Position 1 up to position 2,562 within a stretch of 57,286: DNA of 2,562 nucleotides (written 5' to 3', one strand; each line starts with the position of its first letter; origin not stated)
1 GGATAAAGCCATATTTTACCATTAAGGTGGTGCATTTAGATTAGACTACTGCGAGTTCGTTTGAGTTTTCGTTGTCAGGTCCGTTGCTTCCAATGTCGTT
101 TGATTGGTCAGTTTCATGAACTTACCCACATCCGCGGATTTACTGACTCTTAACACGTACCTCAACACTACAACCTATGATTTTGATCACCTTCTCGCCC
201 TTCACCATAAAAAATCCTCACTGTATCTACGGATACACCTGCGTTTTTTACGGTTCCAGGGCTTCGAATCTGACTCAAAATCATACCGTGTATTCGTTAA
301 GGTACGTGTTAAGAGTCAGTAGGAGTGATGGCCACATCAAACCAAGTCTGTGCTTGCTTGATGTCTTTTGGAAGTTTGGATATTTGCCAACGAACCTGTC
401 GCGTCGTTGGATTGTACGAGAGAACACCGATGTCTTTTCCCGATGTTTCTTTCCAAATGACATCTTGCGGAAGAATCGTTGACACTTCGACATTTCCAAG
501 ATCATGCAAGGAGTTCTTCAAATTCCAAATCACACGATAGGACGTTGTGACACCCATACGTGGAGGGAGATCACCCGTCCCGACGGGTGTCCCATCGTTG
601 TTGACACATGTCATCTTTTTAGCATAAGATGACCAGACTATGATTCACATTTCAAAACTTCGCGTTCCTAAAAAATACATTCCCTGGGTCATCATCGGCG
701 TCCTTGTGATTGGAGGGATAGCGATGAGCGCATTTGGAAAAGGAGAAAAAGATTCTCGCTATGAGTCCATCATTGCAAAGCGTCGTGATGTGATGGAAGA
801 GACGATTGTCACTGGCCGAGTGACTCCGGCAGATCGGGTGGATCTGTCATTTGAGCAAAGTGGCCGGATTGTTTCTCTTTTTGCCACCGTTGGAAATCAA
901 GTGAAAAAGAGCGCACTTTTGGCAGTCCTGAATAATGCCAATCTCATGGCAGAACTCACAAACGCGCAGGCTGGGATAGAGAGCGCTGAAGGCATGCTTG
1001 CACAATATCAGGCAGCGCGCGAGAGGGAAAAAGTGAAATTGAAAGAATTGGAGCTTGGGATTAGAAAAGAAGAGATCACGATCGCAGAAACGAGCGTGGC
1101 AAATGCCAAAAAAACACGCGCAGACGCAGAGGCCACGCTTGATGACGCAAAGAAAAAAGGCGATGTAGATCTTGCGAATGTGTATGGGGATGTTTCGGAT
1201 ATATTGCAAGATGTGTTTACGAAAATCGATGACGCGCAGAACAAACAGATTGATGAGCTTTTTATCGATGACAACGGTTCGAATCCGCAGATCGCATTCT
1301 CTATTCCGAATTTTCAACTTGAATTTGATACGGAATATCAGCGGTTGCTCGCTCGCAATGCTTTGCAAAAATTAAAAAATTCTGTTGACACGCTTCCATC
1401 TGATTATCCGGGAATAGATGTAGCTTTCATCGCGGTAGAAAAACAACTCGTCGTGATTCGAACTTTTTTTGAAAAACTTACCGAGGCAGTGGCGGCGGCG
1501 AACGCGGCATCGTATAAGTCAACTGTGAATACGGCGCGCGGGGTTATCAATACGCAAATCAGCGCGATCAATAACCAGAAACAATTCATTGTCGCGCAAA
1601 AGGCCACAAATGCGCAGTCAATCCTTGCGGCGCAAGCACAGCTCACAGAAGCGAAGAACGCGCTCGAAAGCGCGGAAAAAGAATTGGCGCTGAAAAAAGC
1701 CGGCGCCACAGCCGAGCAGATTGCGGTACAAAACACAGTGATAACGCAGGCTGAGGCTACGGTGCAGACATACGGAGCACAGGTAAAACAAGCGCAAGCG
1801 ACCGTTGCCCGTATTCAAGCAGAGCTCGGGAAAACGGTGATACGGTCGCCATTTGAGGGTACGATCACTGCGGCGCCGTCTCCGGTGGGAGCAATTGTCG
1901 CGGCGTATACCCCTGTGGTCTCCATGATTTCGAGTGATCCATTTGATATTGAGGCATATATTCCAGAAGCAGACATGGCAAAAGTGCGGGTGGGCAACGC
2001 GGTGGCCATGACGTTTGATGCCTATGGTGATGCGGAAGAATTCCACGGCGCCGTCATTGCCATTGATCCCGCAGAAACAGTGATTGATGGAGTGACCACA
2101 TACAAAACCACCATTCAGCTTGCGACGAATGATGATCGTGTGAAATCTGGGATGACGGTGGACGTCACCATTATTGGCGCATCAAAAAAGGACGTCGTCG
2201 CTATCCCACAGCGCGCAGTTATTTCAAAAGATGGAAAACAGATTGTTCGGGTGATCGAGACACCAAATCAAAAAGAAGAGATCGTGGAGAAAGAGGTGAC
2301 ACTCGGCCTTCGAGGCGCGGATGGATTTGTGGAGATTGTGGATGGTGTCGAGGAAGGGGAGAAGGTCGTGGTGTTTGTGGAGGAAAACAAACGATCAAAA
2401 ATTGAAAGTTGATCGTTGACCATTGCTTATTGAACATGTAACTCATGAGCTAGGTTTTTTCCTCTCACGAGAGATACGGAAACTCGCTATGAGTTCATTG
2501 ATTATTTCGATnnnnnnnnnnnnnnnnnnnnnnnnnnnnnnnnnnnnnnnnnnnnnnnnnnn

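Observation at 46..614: A 182-bp MITE with perfect 22-bp TIRs splits an ORF, and removing it restores the reading frame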

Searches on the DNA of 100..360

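Call 36: search_rna_families(source=window, start=100, end=360, threshold=evalue, max_evalue=1)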
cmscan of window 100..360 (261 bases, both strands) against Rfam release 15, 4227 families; matches with E-value up to 1: 0.
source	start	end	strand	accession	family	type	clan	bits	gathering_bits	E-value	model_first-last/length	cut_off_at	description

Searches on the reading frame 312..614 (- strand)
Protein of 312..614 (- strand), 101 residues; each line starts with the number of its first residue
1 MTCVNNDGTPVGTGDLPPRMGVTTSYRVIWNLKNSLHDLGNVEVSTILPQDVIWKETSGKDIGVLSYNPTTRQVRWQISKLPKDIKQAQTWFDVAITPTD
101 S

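Call 23: search_protein_representatives(protein=window:312-614:-)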
Query: 101 residues. Proteins with E-value up to 0.001 (for the whole library): 1523; up to 1e-10: 349; up to 1e-30: 1. The best 150 are listed.
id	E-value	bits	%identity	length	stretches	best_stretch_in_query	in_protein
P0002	4.3e-35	136.0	69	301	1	13-99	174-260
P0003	1.4e-28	115.1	54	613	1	6-100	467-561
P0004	2.3e-26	108.0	49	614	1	6-99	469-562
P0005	4.4e-26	107.1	57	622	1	6-100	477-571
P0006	6.4e-25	103.3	50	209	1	6-99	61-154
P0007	1.4e-24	102.2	53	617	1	5-99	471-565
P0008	3.2e-24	101.1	49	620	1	6-100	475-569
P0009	4.4e-24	100.6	50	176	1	6-99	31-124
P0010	1.0e-23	99.5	53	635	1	10-100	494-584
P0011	2.2e-23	98.4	46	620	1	4-101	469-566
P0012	3.4e-23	97.8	37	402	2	6-100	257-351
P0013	3.4e-23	97.8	51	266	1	7-100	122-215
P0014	4.0e-23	97.6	48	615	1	5-100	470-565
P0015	4.9e-23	97.3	47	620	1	5-100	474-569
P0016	6.1e-23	97.0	49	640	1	5-101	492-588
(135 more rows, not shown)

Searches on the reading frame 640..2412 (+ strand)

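Call 11: search_protein_families(library=pfam, proteins=[window:640-2412:+], max_evalue=1)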
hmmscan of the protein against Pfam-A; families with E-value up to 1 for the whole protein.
window:640-2412:+ (590 aa): 3 families
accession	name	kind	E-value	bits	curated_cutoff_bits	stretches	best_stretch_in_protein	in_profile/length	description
PF16576.10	HlyD_D23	-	4e-10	39.8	30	1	326-507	54-214/214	Barrel-sandwich domain of CusB or HlyD membrane-fusion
PF13437.12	HlyD_3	-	1.3e-09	39.1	22.2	1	400-500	1-102/106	HlyD family secretion protein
PF00364.28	Biotin_lipoyl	-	0.044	14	22.1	0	72-107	12-46/73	Biotin-requiring enzyme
